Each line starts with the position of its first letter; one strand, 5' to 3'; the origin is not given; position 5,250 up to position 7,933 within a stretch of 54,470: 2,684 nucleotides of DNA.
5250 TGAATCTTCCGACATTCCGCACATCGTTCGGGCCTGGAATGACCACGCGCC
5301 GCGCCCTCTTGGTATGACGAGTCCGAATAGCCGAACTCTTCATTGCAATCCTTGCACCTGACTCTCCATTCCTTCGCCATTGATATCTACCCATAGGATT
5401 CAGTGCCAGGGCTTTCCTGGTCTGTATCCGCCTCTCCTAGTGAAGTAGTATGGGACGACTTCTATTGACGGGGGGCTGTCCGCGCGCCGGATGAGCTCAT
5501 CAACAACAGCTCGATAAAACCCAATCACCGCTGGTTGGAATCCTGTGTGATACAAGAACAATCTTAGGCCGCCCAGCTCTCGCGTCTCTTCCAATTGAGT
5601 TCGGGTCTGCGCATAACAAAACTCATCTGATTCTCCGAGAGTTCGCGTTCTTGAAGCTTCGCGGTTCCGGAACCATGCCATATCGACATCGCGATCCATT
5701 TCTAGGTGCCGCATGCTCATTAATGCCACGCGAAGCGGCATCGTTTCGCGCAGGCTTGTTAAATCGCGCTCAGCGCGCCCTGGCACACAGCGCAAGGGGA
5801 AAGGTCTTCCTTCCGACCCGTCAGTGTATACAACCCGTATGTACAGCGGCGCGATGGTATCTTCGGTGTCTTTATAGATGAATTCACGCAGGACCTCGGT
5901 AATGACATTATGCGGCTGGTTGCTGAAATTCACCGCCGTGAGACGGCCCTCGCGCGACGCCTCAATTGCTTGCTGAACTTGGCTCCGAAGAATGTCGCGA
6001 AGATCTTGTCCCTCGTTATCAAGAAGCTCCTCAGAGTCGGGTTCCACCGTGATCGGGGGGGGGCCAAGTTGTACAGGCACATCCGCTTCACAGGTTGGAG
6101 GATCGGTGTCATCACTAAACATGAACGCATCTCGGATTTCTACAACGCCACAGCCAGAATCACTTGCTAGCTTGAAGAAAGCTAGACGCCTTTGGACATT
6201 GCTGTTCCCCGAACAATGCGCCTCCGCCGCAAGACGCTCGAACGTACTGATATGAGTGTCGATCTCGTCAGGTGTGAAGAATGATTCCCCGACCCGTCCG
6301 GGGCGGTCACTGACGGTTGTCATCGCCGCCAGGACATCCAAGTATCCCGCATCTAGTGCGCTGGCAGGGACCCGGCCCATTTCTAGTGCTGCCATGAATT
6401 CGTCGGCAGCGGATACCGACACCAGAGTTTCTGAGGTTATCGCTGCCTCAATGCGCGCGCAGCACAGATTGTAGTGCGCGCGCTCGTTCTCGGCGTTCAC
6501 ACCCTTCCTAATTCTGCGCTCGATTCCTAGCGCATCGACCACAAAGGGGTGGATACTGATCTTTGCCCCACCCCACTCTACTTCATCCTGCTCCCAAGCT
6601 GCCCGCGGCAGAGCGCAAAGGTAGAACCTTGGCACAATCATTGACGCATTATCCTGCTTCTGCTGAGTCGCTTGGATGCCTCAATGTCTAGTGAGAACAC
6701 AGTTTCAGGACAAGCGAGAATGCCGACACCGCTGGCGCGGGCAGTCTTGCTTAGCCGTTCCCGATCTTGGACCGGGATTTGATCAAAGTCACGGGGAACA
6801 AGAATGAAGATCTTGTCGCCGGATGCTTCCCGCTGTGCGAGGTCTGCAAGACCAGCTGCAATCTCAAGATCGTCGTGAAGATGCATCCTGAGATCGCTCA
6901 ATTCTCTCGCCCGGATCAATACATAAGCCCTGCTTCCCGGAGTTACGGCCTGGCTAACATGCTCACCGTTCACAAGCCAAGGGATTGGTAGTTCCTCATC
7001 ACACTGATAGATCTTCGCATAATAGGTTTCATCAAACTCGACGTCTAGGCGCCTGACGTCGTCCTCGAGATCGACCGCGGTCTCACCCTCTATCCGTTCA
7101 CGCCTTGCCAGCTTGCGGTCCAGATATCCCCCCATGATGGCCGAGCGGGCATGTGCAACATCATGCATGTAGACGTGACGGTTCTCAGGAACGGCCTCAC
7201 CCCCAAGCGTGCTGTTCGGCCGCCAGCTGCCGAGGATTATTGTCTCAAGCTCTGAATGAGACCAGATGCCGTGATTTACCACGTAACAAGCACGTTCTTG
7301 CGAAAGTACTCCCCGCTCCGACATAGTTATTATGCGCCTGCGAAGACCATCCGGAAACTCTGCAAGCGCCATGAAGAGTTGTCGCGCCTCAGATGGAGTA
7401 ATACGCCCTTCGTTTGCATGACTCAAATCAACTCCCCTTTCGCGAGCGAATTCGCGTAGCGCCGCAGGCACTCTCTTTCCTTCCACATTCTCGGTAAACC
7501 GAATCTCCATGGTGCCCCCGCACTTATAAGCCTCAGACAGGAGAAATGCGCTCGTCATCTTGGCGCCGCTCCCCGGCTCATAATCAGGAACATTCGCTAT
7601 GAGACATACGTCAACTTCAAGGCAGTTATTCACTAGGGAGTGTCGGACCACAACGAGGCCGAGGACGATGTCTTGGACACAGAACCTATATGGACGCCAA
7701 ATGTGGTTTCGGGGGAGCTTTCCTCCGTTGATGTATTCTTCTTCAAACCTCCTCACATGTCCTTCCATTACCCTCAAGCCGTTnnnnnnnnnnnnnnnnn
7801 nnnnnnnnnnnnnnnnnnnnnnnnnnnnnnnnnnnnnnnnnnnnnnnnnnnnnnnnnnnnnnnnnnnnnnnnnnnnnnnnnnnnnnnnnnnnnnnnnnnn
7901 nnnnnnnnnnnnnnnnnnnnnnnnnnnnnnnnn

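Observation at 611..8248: Lower-G+C three-gene operon: SUKH/SMI1-domain protein, unknown 413-aa protein and giant DEAH-S1 helicase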

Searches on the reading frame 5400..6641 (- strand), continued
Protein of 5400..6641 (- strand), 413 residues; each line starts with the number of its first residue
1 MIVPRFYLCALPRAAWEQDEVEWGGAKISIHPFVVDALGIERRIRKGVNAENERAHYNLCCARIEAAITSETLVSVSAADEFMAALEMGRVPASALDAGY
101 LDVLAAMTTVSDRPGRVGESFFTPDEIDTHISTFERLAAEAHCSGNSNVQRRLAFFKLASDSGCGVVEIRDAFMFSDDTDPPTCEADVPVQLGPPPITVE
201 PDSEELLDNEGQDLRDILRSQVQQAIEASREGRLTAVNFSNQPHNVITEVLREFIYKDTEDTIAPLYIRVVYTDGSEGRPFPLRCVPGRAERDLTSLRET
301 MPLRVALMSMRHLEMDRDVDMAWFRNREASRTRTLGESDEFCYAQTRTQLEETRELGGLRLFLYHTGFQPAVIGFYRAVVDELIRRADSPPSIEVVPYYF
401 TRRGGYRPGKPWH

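Call 108: find_encoding_contigs(protein=P0058, flank=10000, max_places=1)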
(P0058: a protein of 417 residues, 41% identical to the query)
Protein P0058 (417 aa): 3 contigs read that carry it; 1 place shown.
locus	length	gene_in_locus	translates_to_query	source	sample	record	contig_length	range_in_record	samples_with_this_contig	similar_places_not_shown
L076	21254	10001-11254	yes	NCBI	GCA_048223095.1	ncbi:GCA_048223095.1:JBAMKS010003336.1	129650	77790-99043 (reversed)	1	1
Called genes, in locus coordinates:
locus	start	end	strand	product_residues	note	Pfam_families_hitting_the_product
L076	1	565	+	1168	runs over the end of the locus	PF00270:DEAD, PF04851:ResIII, PF00271:Helicase_C, PF09369:MZB, PF00069:Pkinase, PF07714:PK_Tyr_Ser-Thr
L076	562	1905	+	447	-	PF08378:NERD, PF06293:Kdo (faint), PF00069:Pkinase, PF07714:PK_Tyr_Ser-Thr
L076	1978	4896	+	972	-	PF00313:CSD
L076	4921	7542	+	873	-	PF01555:N6_N4_Mtase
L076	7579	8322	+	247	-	-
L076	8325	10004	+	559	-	PF14567:SUKH_5, PF09346:SMI1_KNR4, PF14568:SUKH_6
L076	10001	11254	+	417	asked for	-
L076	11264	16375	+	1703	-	PF00270:DEAD, PF00271:Helicase_C, PF23459:S1_RRP5 (faint), PF00575:S1, PF00013:KH_1, PF07650:KH_2 (faint), PF22675:KH-I_KHDC4-BBP (faint), PF00013:KH_1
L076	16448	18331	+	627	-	PF16158:N_BRCA1_IG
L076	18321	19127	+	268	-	-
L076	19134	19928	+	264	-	-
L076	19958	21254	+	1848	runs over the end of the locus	PF18731:HEPN_Swt1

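Call 109: find_encoding_contigs(protein=P0108, flank=10000, max_places=1)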
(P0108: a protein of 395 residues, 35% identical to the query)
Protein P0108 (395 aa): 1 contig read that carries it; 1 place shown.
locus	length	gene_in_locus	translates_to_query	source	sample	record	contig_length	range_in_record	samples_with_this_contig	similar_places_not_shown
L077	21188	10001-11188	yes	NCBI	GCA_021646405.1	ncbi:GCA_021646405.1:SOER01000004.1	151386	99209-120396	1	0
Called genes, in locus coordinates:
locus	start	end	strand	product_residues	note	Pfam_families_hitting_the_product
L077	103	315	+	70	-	PF23733:GRXCR1-2_C (weak)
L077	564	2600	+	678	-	PF00009:GTP_EFTU (faint), PF00350:Dynamin_N (faint), PF01926:MMR_HSR1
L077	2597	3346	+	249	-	PF01926:MMR_HSR1, PF00350:Dynamin_N (weak), PF18709:DLP_helical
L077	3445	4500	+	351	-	PF13384:HTH_23, PF13518:HTH_28 (weak), PF13551:HTH_29, PF13565:HTH_32, PF13592:HTH_33, PF13358:DDE_3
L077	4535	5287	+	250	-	-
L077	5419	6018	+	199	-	-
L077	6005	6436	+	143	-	-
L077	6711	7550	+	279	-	-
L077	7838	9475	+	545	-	PF14567:SUKH_5, PF09346:SMI1_KNR4, PF14568:SUKH_6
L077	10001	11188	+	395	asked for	-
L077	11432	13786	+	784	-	-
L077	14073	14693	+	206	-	PF01797:Y1_Tnp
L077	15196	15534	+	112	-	-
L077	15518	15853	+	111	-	PF20126:TumE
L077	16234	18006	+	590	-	PF01209:Ubie_methyltran, PF13489:Methyltransf_23, PF08241:Methyltransf_11, PF08242:Methyltransf_12, PF13649:Methyltransf_25, PF13847:Methyltransf_31, PF04073:tRNA_edit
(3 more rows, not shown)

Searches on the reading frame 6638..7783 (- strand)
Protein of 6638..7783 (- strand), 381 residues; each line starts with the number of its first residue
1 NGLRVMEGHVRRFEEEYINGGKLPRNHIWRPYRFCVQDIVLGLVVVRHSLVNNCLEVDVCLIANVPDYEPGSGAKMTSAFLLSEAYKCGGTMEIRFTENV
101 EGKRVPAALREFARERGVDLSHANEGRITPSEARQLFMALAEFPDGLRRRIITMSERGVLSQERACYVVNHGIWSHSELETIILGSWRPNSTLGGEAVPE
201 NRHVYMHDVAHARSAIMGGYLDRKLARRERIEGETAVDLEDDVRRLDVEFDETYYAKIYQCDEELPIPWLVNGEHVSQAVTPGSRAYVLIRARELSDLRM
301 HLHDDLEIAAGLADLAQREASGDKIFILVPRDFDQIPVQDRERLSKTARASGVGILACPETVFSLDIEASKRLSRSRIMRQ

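Call 75: search_protein_representatives(alignment_id=A4)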
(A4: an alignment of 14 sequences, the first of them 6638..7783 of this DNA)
Query: 14 sequences, 390 profile positions. Proteins with E-value up to 0.001 (for the whole library): 441; up to 1e-10: 381; up to 1e-30: 231. The best 150 are listed.
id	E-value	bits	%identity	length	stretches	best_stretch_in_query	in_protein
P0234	3.3e-178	609.0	-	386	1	5-390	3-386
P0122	1.5e-177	606.9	-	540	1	8-390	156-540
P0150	2.9e-175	599.4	-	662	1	5-390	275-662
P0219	7.8e-175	598.0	-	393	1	7-390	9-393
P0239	1.6e-173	593.7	-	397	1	5-390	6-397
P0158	3.1e-165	566.3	-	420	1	9-390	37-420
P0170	5.0e-160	549.2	-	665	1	8-390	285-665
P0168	5.4e-160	549.1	-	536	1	5-390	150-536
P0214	1.6e-156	537.7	-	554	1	7-390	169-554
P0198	1.4e-155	534.5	-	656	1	7-390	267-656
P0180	4.6e-154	529.6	-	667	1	6-390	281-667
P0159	5.8e-153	526.0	-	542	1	8-389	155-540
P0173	8.8e-151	518.8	-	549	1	11-390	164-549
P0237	6.4e-147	506.1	-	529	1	5-389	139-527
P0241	1.8e-142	491.4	-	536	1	6-390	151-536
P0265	1.6e-108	379.7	-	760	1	9-389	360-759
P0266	3.4e-106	372.0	-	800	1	5-389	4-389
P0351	1.9e-53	198.3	-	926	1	5-390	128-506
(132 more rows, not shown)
